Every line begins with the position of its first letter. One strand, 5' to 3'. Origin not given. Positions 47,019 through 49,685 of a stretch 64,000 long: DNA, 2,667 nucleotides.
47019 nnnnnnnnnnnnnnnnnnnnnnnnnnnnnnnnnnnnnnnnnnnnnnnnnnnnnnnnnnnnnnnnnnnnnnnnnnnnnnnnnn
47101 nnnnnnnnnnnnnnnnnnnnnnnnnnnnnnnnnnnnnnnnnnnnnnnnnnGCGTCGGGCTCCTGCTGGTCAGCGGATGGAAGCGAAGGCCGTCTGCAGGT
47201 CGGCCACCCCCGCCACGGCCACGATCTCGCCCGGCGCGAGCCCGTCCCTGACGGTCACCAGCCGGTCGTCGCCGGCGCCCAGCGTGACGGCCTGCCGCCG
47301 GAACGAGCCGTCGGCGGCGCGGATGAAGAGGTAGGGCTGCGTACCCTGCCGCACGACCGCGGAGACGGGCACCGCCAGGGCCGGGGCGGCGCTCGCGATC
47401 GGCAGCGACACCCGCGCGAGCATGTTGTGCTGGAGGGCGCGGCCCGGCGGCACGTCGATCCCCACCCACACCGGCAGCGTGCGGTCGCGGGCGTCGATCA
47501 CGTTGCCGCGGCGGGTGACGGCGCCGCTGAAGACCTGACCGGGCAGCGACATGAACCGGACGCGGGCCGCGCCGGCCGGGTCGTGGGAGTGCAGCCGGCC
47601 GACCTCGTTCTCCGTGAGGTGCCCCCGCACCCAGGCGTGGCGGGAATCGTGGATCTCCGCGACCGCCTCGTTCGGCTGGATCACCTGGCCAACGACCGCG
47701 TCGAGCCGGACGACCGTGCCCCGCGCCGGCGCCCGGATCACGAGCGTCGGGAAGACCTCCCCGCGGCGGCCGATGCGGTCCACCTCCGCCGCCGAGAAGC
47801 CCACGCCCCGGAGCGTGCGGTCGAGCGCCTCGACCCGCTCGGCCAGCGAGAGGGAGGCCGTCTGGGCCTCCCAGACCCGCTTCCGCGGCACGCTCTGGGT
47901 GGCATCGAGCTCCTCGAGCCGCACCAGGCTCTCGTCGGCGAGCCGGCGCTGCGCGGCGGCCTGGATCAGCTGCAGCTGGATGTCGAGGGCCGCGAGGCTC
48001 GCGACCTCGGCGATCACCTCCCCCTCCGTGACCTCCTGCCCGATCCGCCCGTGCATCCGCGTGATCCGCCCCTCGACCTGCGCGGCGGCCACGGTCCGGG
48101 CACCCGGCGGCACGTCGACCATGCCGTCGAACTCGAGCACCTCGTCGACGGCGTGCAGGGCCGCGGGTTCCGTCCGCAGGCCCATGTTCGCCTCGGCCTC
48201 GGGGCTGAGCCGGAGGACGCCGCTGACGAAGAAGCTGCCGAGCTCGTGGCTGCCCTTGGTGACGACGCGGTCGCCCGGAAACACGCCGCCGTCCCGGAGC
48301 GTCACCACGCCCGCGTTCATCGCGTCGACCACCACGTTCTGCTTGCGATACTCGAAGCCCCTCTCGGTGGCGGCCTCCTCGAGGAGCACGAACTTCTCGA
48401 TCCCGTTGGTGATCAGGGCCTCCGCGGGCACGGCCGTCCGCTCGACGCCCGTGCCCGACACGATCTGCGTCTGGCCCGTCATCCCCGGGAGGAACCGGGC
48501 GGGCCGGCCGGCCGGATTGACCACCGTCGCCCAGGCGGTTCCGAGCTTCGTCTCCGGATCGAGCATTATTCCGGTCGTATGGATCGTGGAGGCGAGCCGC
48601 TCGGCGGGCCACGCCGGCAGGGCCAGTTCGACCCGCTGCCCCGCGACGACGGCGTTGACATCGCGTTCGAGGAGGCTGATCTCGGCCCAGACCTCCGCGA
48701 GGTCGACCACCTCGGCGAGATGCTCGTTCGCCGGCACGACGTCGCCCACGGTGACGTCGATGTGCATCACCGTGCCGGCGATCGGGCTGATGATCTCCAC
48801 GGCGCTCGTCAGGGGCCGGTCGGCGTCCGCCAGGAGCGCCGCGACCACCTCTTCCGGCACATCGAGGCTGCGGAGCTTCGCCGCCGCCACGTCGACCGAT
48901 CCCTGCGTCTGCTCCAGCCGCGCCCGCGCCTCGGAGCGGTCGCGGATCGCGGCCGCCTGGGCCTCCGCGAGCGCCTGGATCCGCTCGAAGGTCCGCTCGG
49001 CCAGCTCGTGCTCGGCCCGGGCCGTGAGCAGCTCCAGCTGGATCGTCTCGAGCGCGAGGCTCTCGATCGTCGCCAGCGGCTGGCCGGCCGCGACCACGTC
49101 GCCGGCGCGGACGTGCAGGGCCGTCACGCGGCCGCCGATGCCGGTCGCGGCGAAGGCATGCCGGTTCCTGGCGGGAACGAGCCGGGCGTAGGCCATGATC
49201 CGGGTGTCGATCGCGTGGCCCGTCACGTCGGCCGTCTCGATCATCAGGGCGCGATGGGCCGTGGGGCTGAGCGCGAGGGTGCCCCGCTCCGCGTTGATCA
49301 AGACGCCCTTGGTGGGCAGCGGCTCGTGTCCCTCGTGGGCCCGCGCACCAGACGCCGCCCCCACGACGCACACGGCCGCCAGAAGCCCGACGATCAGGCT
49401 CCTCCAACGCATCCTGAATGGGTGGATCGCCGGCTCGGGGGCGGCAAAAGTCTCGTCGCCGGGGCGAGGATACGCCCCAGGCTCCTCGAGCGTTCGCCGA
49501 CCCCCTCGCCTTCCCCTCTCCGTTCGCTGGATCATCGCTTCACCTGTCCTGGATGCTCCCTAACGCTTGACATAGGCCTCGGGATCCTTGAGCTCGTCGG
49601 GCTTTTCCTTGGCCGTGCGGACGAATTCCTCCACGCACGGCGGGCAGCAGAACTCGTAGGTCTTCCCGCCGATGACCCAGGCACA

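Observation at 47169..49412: Two complete membrane-fusion-protein modules fused in one polypeptide (hard-wired adaptor dimer)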

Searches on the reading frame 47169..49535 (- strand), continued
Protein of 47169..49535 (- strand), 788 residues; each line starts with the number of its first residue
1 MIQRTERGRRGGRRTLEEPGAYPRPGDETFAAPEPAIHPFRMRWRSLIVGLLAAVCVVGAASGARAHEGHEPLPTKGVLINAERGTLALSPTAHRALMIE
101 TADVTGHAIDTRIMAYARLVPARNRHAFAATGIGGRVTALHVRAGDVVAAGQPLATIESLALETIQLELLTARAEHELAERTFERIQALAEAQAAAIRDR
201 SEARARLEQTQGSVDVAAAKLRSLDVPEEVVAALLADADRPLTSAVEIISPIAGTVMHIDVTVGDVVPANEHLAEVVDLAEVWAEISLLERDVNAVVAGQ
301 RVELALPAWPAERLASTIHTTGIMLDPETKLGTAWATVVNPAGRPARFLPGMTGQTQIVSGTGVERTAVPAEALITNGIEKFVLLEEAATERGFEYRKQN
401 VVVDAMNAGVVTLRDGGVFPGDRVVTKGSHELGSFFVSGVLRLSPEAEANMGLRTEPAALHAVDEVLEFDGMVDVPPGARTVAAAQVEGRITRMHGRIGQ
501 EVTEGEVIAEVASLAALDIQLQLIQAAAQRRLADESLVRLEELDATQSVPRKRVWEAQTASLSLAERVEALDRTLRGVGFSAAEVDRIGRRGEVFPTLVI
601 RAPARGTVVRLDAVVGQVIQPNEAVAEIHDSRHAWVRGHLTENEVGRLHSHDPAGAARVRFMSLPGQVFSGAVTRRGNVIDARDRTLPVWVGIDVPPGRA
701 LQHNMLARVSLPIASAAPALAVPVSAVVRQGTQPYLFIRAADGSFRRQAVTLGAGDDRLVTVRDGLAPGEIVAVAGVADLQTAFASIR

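Call 54: fold_search(model_id=the predicted structure, library=pdb)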
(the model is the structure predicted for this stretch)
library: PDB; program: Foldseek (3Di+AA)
matches with E <= 10: 293; with E <= 0.001: 70
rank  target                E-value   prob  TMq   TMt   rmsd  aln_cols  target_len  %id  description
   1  3lnn_A                1.0e-20  1.00  0.25  0.49  13.8       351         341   22  Crystal structure of ZneB from Cupriavidus metallidurans (released 2010-06-30)
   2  3ne5_C                1.6e-18  1.00  0.26  0.52   9.9       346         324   19  Crystal structure of the CusBA heavy-metal efflux complex from Escherichia coli (released 2011-03-02)
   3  3ne5_B                3.0e-18  1.00  0.24  0.51  12.7       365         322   20  Crystal structure of the CusBA heavy-metal efflux complex from Escherichia coli (released 2011-03-02)
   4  9j3d_D                9.2e-18  1.00  0.29  0.58   9.0       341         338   18  Cryo-EM structure of TMexCD1-TOprJ1 (released 2025-08-13)
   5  9tg4_E                1.1e-16  1.00  0.29  0.57   8.8       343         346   16  Structure of the YbjP lipoprotein bound to the AcrABZ-TolC efflux pump (released 2026-04-08)
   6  9qgy_G                1.2e-16  1.00  0.23  0.46  11.3       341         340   20  Structure of the YbjP lipoprotein bound to the MacAB-TolC tripartite efflux pump (released 2026-03-25)
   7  9tg4_G                1.4e-16  1.00  0.29  0.57   8.8       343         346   16  Structure of the YbjP lipoprotein bound to the AcrABZ-TolC efflux pump (released 2026-04-08)
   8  9tg4_F                1.7e-16  1.00  0.30  0.60   7.8       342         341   15  Structure of the YbjP lipoprotein bound to the AcrABZ-TolC efflux pump (released 2026-04-08)
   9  9tg4_H                3.9e-16  1.00  0.30  0.59   7.6       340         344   16  Structure of the YbjP lipoprotein bound to the AcrABZ-TolC efflux pump (released 2026-04-08)
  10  6iok_L                6.3e-16  1.00  0.29  0.61   7.9       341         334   16  Cryo-EM structure of multidrug efflux pump MexAB-OprM (0 degree state) (released 2019-04-03)
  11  6ta5_D                6.6e-16  1.00  0.30  0.60   7.9       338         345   16  OprM-MexA complex from the MexAB-OprM Pseudomonas aeruginosa whole assembly reconstituted in nanodiscs (released 2020-09-16)
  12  5nik_D                7.3e-16  1.00  0.25  0.49  10.6       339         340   20  Structure of the MacAB-TolC ABC-type tripartite multidrug efflux pump (released 2017-05-24)
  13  9tg4_D                8.9e-16  1.00  0.30  0.59   7.7       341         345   16  Structure of the YbjP lipoprotein bound to the AcrABZ-TolC efflux pump (released 2026-04-08)
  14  9a2v_MODEL_1_A        2.0e-15  1.00  0.30  0.50   7.3       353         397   20  Model of E. coli AcrA by in-cell photo-crosslinking MS and deep learning (released 2023-02-24)
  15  5ng5_A                2.2e-15  1.00  0.29  0.58   8.7       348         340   14  multi-drug efflux; membrane transport; RND superfamily; Drug resistance (released 2017-04-19)
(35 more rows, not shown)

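Call 80: search_dna_similar(query=window:47169-49412:-, collection=plasmids, mode=protein, max_rows=25, max_evalue=1e-20)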
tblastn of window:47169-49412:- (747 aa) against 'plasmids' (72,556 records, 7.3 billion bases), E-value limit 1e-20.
No match.

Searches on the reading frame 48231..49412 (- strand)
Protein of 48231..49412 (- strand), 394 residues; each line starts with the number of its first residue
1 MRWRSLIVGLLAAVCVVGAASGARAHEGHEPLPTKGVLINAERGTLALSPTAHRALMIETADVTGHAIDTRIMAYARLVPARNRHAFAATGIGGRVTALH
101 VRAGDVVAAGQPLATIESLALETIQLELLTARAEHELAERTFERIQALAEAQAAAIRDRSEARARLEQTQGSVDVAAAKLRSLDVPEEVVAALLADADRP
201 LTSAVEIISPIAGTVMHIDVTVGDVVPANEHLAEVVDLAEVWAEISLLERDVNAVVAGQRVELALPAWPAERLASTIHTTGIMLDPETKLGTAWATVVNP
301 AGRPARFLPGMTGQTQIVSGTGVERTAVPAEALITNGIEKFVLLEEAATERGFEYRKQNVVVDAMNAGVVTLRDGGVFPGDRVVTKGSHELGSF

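Call 43: search_solved_structures(query=window:48231-49412:-, max_evalue=0.001)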
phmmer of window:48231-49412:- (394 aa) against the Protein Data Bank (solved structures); distinct sequences matched with E-value up to 0.001: 7.
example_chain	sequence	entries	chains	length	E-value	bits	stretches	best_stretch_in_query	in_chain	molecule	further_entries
3lnn_A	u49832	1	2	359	8e-15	58.3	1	90-386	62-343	Membrane fusion protein (MFP) heavy metal cation efflux ZneB (CzcB-like)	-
4dk0_A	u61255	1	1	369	1.5e-07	34.5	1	90-264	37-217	Putative MacA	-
4dk1_A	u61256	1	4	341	5.4e-05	26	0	90-182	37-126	Putative MacA, Multidrug resistance protein mexA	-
20yy_D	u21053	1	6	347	5.9e-05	25.9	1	80-349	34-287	Multidrug efflux RND transporter periplasmic adaptor subunit MexJ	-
3t51_B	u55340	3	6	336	7.1e-05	25.6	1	167-388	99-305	Cation efflux system protein CusB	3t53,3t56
3ne5_B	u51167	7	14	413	0.00012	24.9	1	167-388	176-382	Cation efflux system protein cusB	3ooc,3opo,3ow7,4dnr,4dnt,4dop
6vej_P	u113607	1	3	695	0.00034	23.4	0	88-388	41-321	Probable Resistance-Nodulation-Cell Division (RND) efflux membrane fusion protein,Probable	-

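Call 45: search_solved_structures(query=window:48231-49412:-, max_evalue=1e-10, show_alignments=1)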
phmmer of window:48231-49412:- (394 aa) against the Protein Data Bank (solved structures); distinct sequences matched with E-value up to 1e-10: 1.
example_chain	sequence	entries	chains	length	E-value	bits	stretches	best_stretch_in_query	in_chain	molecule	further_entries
3lnn_A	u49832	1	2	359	8e-15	58.3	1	90-386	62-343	Membrane fusion protein (MFP) heavy metal cation efflux ZneB (CzcB-like)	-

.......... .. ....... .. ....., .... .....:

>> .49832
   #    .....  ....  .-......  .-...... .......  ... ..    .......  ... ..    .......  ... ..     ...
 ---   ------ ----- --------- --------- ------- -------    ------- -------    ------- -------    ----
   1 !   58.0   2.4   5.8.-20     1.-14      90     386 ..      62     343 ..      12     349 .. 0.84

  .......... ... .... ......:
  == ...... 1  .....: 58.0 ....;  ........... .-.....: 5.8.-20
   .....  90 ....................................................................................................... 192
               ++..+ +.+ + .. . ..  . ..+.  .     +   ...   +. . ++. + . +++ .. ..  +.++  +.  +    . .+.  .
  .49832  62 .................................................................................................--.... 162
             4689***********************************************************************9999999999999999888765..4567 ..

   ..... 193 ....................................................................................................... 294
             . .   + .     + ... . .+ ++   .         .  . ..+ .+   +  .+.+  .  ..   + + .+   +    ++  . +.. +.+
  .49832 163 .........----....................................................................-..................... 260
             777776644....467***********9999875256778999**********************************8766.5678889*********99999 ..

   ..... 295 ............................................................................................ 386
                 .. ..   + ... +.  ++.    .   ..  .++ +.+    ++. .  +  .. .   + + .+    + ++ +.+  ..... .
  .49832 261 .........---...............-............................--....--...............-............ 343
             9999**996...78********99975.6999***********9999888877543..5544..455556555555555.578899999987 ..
